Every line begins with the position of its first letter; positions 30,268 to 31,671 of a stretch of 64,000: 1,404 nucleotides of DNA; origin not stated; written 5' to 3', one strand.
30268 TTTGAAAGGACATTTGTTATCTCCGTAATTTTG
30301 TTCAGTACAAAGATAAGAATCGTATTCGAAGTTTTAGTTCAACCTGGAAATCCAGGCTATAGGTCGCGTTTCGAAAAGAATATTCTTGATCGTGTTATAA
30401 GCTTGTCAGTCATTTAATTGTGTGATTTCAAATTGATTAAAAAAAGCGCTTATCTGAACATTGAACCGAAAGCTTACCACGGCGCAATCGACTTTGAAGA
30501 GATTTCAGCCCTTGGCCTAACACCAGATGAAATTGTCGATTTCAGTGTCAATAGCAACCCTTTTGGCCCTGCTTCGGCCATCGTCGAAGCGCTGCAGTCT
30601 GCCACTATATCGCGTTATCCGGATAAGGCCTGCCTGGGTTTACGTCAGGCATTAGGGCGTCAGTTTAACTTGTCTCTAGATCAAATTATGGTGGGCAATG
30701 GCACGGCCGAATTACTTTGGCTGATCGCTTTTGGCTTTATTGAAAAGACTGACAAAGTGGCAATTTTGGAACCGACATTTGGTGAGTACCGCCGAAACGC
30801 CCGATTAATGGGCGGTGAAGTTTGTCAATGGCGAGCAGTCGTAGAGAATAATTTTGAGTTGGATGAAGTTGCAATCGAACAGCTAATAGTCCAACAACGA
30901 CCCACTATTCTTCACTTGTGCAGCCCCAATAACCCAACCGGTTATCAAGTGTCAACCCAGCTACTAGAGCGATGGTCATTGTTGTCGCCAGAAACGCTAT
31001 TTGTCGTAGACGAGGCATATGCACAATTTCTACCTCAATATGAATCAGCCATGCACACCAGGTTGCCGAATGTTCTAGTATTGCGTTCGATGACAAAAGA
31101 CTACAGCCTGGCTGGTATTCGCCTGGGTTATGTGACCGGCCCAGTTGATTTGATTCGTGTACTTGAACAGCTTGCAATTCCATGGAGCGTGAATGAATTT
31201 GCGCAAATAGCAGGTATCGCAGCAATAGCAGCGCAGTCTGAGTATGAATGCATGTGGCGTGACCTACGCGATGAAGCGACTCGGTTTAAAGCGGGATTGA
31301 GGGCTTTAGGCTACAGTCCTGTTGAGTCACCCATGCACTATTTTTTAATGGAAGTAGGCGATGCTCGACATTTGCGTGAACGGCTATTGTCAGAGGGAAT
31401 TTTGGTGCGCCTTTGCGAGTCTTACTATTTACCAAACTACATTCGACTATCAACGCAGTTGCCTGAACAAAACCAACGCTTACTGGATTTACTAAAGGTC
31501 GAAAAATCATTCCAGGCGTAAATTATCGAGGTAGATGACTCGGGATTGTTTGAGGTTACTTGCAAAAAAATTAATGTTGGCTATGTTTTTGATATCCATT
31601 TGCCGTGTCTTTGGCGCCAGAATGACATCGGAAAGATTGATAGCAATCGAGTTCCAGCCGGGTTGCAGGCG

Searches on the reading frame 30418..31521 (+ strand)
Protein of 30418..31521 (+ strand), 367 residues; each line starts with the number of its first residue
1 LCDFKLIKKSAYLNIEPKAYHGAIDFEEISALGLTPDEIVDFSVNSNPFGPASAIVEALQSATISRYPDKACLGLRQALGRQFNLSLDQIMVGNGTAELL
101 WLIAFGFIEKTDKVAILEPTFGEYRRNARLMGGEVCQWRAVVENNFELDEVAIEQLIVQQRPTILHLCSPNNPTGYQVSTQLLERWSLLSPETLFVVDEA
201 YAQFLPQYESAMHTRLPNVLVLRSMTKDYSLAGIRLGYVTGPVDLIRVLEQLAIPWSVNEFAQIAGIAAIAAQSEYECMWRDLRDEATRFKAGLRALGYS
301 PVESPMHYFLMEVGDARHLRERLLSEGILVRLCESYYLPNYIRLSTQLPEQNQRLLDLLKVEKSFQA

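Call 40: search_protein_families(library=ncbifam, proteins=[window:30418-31521:+], max_evalue=1e-10)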
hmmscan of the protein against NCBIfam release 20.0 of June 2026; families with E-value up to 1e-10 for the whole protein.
window:30418-31521:+ (367 aa): 46 families (the best 25 are shown)
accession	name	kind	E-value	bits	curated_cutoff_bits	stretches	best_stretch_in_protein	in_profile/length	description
TIGR01140.1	L_thr_O3P_dcar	equivalog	6.8e-75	252.2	290.55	1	21-359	1-330/331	threonine-phosphate decarboxylase CobD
TIGR01141.1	hisC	equivalog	1.9e-68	230.9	276.55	1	36-360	19-347/349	histidinol-phosphate transaminase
NF003496.0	PRK05166.1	equivalog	7.7e-52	176.3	540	1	20-360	20-367/373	histidinol-phosphate transaminase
NF002878.0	PRK03321.1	subfamily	4.8e-47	160.4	374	1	36-360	21-346/352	histidinol-phosphate transaminase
NF002877.0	PRK03317.1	equivalog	1.4e-44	152.4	409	1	40-360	34-364/374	histidinol-phosphate transaminase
NF006225.0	PRK08354.1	equivalog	4.9e-43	147.7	288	1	33-360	10-313/318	putative aminotransferase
NF053748.1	bifunc_CobBC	exception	4.3e-41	141.1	950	1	37-358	480-795/797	bifunctional hydrogenobyrinic acid a,c-diamide synthase/histidinol phosphate aminotransferase CobBC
NF005915.1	PRK07908.1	equivalog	1.4e-40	139.7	360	1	37-359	12-331/332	Rv2231c family histidinol phosphate aminotransferase CobC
NF006014.0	PRK08153.1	equivalog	1.8e-36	125.8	510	1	44-355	40-356/370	pyridoxal phosphate-dependent aminotransferase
NF002726.0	PRK02610.1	equivalog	1.5e-33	116.3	391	1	63-360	59-366/374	histidinol-phosphate transaminase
NF051461.1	pyoverd_PtaA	equivalog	4.9e-28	97.9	500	1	37-356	34-353/359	pyoverdine biosynthesis transaminase PtaA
NF041364.1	GntC_guanitoxin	equivalog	6.3e-28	97.7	415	1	72-348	39-341/356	guanitoxin biosynthesis PLP-dependent (S)-gamma-hydroxy-L-arginine cyclodehydratase GntC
NF006580.0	PRK09105.1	subfamily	7.5e-27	94.1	444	1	38-345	47-353/375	pyridoxal phosphate-dependent aminotransferase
NF005021.0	PRK06425.1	equivalog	2.5e-23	82.7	353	1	37-359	16-327/335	histidinol-phosphate aminotransferase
NF041091.1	asp_aminotase_Arch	equivalog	3.5e-23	82.1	550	1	81-345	81-356/376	aspartate aminotransferase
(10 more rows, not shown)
